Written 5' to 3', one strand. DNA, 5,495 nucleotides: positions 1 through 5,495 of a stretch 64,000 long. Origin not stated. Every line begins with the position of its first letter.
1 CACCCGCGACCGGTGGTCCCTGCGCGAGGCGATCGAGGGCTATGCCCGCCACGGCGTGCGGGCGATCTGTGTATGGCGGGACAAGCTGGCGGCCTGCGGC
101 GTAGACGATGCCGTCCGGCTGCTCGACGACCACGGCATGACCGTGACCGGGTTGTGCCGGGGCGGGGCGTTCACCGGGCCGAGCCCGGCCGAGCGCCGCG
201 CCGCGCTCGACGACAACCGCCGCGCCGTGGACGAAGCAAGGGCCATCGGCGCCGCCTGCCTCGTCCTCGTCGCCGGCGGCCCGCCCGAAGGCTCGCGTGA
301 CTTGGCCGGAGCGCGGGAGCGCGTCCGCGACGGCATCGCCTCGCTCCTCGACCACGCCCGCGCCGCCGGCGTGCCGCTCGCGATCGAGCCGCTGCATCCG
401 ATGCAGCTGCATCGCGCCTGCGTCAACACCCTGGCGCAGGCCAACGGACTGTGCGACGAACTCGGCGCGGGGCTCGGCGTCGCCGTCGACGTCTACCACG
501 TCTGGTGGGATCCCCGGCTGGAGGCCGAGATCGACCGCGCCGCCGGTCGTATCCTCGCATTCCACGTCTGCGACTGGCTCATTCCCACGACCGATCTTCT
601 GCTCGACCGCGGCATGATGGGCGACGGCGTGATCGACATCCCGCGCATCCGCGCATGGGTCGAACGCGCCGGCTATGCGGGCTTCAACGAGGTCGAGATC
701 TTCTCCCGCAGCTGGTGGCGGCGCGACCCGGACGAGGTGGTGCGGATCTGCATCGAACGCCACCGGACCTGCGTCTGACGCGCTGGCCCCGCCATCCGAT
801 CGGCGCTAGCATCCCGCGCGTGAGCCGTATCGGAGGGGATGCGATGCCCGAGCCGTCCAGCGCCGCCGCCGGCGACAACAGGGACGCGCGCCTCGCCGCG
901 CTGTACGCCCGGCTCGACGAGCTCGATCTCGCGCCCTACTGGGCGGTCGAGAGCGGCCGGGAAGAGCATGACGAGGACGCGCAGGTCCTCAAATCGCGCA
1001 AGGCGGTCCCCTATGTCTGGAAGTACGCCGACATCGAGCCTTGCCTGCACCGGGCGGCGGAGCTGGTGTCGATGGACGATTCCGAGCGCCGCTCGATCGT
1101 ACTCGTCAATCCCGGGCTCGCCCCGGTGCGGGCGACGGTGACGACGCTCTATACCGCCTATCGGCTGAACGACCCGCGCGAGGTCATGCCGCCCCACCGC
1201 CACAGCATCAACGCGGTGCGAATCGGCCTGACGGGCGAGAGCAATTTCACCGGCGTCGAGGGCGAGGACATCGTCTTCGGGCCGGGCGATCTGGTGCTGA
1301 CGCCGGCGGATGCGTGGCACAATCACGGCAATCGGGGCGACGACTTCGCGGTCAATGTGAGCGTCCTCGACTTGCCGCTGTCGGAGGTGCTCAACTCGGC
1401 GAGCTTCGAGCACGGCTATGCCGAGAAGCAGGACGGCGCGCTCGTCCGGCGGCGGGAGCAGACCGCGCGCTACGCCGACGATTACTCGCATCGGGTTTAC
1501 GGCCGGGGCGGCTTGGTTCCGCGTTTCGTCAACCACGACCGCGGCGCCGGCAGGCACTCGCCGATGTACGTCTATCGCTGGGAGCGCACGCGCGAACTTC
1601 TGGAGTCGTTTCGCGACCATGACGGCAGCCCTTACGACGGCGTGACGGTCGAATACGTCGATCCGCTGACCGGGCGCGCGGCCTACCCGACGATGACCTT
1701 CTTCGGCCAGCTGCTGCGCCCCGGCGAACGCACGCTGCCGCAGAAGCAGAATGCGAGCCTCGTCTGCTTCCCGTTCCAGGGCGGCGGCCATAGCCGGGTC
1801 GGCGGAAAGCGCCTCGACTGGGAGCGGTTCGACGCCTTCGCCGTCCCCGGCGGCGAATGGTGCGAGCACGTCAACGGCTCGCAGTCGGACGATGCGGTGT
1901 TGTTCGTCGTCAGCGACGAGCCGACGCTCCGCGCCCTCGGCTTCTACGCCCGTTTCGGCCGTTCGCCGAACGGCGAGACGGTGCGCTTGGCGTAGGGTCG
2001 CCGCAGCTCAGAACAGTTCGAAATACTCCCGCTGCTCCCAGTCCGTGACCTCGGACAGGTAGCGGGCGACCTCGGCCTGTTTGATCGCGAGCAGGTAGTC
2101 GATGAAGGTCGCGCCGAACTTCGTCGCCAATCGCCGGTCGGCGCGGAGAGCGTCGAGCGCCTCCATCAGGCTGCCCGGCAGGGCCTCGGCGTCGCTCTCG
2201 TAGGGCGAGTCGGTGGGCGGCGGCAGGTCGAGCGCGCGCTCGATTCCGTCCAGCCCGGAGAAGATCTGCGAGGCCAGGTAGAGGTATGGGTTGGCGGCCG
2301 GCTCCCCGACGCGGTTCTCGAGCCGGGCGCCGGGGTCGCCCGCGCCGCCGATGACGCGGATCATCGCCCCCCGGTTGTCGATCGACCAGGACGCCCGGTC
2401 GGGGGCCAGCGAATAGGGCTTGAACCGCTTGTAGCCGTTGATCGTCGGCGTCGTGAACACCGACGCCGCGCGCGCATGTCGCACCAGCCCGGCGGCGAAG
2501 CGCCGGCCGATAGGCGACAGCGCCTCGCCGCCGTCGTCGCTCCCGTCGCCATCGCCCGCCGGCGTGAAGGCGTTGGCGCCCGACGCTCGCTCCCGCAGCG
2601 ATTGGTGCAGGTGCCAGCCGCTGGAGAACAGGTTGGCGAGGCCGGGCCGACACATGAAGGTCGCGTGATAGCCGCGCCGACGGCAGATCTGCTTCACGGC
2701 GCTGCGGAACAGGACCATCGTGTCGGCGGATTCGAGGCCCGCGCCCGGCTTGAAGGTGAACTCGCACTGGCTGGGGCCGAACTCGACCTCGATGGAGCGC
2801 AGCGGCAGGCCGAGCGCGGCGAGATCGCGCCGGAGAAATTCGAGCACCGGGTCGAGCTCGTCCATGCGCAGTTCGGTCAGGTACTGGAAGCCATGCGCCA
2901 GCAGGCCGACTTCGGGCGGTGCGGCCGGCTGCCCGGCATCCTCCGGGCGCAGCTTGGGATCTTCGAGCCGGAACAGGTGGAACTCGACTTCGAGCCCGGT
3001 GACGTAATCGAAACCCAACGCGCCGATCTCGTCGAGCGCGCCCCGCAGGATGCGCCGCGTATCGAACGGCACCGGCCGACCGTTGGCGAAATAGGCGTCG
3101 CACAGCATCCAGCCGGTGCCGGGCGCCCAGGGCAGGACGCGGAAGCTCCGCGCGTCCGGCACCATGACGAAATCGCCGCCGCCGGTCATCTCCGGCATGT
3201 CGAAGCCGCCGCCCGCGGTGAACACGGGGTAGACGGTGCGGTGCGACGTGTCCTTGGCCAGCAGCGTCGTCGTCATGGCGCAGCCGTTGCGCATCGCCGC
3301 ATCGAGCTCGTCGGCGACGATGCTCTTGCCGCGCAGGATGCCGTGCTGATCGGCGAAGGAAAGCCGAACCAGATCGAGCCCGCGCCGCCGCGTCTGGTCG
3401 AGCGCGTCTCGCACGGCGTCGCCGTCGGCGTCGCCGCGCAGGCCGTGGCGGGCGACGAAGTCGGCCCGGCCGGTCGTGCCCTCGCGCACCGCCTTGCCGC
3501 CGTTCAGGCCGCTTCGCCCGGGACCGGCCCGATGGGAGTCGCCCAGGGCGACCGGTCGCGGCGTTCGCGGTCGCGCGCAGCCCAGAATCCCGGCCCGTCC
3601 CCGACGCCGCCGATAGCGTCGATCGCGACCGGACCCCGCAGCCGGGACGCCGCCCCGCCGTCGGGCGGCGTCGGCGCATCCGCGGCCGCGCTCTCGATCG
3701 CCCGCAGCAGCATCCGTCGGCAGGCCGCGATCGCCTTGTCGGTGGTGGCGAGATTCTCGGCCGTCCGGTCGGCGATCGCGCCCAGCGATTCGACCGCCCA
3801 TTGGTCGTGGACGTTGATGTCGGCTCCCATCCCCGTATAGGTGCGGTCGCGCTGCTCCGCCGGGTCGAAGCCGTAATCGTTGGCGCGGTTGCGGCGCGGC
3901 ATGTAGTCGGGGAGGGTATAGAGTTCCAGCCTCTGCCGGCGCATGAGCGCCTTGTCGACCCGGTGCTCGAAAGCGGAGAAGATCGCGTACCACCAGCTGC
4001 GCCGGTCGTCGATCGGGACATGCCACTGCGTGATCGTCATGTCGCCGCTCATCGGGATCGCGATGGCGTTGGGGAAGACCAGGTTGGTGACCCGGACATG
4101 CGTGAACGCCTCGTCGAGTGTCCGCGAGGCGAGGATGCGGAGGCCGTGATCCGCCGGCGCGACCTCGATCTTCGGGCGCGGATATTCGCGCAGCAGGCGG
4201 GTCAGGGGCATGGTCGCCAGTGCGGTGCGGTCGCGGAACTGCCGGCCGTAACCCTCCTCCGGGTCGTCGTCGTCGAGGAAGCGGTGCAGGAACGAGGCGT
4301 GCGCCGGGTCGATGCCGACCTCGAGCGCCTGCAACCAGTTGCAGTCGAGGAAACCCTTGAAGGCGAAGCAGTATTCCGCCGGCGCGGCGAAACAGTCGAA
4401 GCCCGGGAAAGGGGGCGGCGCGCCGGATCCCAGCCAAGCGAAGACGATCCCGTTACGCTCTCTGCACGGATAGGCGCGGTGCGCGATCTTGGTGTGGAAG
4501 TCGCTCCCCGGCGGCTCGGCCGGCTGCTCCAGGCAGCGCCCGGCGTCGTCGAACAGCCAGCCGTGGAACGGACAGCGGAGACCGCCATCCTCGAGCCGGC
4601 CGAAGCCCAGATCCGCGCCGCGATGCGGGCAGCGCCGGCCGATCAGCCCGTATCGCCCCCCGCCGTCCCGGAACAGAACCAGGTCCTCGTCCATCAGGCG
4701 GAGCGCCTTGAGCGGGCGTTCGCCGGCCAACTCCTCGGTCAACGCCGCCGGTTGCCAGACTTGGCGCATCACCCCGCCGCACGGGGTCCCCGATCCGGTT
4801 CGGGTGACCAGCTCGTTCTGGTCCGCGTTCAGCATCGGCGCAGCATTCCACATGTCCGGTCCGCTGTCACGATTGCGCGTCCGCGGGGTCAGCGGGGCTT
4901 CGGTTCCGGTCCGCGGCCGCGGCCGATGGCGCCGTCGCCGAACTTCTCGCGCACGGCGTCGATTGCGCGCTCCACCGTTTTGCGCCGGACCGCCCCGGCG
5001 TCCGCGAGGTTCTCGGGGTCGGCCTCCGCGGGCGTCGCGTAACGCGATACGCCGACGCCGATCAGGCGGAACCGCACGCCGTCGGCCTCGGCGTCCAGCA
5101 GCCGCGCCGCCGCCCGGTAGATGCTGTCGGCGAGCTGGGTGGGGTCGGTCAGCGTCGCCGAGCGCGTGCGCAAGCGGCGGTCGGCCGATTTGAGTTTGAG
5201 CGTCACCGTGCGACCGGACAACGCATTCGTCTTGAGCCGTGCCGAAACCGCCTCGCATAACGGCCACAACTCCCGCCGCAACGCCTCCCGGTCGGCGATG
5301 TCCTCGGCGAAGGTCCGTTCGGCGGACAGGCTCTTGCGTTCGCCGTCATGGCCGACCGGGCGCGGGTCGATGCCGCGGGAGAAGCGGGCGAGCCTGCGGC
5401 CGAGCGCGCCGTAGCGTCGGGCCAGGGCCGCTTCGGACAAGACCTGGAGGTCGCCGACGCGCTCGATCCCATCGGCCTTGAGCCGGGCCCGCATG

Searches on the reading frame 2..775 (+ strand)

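Call 16: search_protein_families(library=pfam, proteins=[window:2-775:+], max_evalue=0.00001)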
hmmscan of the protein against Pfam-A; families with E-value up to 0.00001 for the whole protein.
window:2-775:+ (258 aa): 1 family
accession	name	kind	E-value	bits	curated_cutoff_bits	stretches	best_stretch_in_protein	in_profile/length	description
PF01261.30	AP_endonuc_2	-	4.1e-39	135.2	31.1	1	16-244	6-236/249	Xylose isomerase-like TIM barrel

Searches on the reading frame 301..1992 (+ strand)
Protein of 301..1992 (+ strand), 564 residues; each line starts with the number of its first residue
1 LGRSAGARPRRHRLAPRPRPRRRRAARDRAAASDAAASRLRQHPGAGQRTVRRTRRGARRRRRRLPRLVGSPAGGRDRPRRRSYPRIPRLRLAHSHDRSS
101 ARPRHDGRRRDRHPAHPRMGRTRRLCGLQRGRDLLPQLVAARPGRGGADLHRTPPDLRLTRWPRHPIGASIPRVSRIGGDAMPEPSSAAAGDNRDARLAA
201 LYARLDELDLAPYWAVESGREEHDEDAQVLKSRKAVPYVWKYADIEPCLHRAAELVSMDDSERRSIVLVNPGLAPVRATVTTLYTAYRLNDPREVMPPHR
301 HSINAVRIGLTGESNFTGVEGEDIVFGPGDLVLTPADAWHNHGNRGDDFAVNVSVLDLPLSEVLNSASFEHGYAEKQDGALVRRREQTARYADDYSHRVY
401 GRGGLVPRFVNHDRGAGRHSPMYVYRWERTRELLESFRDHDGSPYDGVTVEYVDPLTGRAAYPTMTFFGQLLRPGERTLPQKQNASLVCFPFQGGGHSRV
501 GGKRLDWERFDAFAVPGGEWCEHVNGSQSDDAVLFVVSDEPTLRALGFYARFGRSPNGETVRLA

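Call 16: search_protein_families(library=pfam, proteins=[window:301-1992:+], max_evalue=0.00001)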
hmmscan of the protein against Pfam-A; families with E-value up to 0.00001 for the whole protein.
window:301-1992:+ (564 aa): 1 family
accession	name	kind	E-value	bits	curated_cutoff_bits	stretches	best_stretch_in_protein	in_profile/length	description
PF07883.17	Cupin_2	-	2.1e-16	59.8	27.2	1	292-348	7-62/70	Cupin domain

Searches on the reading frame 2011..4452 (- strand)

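Call 61: search_protein_families(library=pfam, proteins=[window:2011-4452:-], max_evalue=0.0001)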
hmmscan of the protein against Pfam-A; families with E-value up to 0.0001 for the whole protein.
window:2011-4452:- (814 aa): 1 family
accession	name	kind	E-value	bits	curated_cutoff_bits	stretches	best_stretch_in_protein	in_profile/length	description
PF00120.29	Gln-synt_C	-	5.4e-76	256.3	24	1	464-810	3-344/344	Glutamine synthetase, catalytic domain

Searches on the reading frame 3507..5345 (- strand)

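Call 16: search_protein_families(library=pfam, proteins=[window:3507-5345:-], max_evalue=0.00001)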
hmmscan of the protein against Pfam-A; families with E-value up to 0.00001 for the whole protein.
window:3507-5345:- (613 aa): 2 families
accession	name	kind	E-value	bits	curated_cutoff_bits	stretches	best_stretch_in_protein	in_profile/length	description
PF19301.5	LigXa_C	-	1.2e-21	77.6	27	1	330-557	29-253/304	LigXa C-terminal domain like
PF00355.32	Rieske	-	4e-18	65.6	20.3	1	197-279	2-83/88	Rieske [2Fe-2S] domain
